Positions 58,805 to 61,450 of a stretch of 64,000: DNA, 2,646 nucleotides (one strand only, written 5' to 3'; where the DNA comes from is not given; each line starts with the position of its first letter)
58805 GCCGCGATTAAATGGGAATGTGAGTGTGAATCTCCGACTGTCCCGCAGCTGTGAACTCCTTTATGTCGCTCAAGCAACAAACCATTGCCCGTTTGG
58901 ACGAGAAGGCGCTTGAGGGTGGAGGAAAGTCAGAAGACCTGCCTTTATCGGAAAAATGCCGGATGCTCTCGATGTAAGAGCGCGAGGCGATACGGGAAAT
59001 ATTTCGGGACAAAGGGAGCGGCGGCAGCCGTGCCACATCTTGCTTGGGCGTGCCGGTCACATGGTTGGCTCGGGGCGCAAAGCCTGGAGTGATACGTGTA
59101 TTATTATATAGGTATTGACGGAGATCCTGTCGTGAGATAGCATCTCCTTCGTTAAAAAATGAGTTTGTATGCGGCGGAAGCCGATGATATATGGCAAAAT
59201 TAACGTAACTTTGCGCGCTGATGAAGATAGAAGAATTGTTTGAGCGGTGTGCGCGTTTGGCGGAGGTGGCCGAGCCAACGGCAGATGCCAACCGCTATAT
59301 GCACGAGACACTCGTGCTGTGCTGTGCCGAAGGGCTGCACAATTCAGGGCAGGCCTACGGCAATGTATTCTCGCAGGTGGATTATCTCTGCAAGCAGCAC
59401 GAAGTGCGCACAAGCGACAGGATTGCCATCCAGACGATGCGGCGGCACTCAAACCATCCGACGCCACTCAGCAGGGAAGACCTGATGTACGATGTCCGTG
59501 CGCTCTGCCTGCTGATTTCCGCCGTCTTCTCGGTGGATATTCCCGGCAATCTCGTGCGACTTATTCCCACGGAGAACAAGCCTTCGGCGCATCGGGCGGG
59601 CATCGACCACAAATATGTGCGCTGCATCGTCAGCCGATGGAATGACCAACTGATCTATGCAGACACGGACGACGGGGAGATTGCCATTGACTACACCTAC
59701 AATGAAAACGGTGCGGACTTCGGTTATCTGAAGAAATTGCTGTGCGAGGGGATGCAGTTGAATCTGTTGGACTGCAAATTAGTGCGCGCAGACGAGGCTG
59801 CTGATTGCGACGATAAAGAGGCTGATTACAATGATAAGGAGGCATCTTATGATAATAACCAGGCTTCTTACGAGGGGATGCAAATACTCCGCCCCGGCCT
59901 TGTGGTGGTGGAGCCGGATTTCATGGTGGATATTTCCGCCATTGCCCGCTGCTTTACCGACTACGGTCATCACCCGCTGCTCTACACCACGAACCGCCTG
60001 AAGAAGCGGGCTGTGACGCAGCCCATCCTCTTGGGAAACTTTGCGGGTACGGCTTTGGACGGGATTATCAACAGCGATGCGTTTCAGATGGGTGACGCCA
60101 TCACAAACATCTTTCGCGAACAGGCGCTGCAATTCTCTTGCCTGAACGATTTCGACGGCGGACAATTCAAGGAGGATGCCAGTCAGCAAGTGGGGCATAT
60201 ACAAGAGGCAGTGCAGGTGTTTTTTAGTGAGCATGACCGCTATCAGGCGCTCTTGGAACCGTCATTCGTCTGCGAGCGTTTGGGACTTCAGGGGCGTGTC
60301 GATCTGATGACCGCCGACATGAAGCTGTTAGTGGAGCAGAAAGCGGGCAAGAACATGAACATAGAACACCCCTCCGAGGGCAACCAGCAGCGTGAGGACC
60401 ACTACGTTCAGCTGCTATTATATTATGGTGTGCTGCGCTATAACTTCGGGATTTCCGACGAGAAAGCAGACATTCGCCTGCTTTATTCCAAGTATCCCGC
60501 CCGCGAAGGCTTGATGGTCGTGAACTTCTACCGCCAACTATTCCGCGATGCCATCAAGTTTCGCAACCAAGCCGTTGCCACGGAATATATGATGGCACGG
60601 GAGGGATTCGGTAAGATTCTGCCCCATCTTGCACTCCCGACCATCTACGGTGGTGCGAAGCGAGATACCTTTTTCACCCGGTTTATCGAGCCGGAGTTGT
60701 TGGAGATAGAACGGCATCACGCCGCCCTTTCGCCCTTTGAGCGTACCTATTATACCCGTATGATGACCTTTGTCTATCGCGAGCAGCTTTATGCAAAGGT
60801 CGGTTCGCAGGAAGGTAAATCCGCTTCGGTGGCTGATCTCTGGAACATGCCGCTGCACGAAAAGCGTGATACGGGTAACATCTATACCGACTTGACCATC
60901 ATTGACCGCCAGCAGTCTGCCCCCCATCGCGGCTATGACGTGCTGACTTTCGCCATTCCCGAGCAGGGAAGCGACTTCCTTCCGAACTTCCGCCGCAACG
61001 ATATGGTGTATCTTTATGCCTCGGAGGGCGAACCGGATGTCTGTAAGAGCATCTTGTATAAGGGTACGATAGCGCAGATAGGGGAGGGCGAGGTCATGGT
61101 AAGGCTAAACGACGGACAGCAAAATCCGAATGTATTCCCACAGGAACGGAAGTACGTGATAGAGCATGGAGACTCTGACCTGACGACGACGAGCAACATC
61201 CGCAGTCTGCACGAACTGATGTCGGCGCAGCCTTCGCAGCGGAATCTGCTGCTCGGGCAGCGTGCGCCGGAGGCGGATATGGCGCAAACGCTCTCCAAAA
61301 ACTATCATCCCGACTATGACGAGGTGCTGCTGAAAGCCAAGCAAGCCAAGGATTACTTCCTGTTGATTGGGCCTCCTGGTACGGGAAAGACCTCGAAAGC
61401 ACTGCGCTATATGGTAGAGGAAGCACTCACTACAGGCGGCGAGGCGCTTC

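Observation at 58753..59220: Apparently orphan cobalamin riboswitch: own promoter, then a 277-nt non-coding stretch and a second promoter box before the next gene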

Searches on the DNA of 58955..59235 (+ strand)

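Call 53: search_rna_families(source=window, start=58955, end=59235, threshold=evalue, max_evalue=10)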
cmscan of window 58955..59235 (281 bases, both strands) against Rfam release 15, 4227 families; matches with E-value up to 10: 2.
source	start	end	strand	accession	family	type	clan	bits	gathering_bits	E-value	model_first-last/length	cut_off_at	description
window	59217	59235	+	RF01126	sR41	Gene; snRNA; snoRNA; CD-box;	-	10.9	54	2.7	1-19/53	3'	Small nucleolar RNA sR41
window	59010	59034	+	RF01700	Collinsella-1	Gene; sRNA;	-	10.2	35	1.9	172-196/196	no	Collinsella-1 RNA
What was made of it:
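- Tried and rejected: The Rfam E-value scan gives only noise at E about 2 (call 53).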

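Call 60: build_rna_model(alignment_id=A1, structure=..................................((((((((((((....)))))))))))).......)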
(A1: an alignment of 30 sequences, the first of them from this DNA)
Model R1 built from alignment A1 (30 sequences, 69 columns); structure: as given.
model positions 64; base pairs 12; branch points 0; effective number of sequences 2.92; information 0.875 bits per position. Calibrated on 0.2 Mb of random sequence (short: E-values are rough).
structure used (alignment columns):
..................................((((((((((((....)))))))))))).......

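Call 61: search_with_rna_model(model_id=R1, sources=[window, L003, L004, L005, L006, L007, L008, L009, L010, L011, L012, L013, L014, L015, L016, L017, L018, L019, L020, L021, L022, L023, L024, L025, L026, L027, L028, L029, L030, L031, L032, L033, L034, L035, L036, L037, L038, L039, L040, L041, L042, L043, L044, L045, L046, L047, L048, L049, L050, L051, L052, L053, L054, L055, L056, L057, L058, L059, L060, L061, L062, L063, L064, L065, L066, L067, L068, L069, L070, L071, L072, L073, L074, L075, L076, L077, L078, L079, L080, L081, L082, L083, L084, L086, L087, L139, L140, L141, L142], max_evalue=1, make_alignment=true)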
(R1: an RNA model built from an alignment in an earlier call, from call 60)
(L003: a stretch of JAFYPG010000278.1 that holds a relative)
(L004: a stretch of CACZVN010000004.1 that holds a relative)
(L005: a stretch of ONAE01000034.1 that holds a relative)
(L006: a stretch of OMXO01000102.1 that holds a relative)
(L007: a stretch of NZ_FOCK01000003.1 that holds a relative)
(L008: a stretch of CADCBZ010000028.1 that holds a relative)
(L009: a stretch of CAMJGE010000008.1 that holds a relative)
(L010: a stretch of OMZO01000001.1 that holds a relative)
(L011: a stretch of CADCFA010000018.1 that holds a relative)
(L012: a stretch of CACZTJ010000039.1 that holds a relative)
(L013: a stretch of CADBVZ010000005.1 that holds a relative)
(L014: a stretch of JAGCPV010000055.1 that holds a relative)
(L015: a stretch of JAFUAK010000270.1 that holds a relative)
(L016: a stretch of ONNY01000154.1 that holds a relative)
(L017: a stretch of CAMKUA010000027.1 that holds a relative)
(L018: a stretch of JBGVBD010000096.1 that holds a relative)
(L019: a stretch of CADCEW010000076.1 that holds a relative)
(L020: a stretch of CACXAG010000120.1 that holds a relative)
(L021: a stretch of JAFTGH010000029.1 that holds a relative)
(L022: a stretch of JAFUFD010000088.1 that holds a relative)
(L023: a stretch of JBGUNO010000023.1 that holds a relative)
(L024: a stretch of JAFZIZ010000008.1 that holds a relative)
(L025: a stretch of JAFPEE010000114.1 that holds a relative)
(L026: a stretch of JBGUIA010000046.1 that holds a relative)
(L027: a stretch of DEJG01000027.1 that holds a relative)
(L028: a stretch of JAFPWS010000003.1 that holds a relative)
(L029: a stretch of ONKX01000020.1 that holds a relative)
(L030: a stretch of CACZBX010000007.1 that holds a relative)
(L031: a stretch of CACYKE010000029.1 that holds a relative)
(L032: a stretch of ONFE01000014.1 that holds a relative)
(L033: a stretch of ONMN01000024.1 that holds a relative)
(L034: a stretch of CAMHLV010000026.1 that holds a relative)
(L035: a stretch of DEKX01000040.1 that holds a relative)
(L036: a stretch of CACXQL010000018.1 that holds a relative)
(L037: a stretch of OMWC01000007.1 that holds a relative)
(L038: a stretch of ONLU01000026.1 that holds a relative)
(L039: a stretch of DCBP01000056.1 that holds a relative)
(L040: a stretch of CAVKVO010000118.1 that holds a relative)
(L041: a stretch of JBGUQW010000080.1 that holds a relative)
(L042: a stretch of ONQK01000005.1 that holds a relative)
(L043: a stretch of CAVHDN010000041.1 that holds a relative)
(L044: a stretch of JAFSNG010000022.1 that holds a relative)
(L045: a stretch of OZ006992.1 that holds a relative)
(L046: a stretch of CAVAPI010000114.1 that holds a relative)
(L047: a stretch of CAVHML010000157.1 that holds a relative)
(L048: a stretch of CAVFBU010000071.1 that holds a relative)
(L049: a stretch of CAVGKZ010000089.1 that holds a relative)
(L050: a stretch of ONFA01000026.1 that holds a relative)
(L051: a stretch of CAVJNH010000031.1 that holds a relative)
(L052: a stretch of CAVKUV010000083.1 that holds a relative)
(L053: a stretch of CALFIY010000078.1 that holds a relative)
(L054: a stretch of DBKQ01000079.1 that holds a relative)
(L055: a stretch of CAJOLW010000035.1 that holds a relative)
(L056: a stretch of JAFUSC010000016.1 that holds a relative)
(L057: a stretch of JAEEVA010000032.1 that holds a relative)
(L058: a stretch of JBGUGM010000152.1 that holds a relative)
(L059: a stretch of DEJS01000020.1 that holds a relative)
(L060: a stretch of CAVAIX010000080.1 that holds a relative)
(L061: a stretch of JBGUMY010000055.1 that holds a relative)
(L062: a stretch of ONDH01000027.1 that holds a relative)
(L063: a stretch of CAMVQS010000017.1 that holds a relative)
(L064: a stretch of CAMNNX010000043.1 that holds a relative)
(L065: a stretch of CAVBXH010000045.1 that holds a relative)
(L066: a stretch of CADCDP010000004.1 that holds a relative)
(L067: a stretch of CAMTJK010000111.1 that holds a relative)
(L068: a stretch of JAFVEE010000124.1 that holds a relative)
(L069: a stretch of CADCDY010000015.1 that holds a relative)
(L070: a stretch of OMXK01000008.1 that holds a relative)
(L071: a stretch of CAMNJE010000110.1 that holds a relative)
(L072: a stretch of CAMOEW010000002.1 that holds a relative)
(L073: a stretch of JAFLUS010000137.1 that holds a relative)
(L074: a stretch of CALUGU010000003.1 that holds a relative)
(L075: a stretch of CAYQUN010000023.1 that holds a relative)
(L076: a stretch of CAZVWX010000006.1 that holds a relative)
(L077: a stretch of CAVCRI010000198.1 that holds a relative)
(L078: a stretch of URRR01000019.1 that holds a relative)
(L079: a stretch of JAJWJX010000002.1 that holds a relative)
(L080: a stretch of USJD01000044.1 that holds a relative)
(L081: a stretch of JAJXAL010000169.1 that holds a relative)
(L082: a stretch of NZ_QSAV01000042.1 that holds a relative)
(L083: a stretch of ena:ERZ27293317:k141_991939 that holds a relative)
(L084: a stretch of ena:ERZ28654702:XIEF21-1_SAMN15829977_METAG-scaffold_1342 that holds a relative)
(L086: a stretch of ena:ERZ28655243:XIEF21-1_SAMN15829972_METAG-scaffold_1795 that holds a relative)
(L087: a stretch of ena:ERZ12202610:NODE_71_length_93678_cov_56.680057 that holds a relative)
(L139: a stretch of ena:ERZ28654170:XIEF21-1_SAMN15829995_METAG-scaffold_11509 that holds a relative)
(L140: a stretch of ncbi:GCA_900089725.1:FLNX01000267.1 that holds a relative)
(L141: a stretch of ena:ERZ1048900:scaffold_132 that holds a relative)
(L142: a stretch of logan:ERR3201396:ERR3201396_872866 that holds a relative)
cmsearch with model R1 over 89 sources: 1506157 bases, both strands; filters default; matches with E-value up to 1: 6.
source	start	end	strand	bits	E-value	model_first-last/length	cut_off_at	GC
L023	3630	3692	-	77.4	1.9e-12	1-64/64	no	0.38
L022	3708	3769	-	73.3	1.4e-11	1-64/64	no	0.39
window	59092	59153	+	71.7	2.9e-11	1-64/64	no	0.39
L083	7872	7933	+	71.7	2.9e-11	1-64/64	no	0.39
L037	9231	9302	-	22.4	0.42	1-64/64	no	0.38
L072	13127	13200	+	21.6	0.63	1-64/64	no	0.41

Alignment A2: 6 matches aligned to the model, 88 columns, each read 5' to 3' on its own strand. Consensus structure (alignment columns), stored with it:
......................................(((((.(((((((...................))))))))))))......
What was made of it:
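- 59120..59147 (+): 12-bp hairpin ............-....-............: SD-like 5' arm, GUG in the GNRA loop, one C.C mismatch. Covariance model R1 scores 71.7 bits here (call 61).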

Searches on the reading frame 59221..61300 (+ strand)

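Call 93: search_protein_families(library=pfam, proteins=[window:59221-61300:+], max_evalue=1)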
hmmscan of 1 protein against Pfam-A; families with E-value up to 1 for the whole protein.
window:59221-61300:+ (693 aa): 1 family
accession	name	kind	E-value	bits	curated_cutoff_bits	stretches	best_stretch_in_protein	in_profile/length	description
PF16700.10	SNCAIP_SNCA_bd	-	0.24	11.7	27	1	51-72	9-30/46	Synphilin-1 alpha-Synuclein-binding domain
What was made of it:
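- On DNA2 / Cas4-like nuclease-helicase: Pfam finds nothing in aa 1-693 (call 93).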
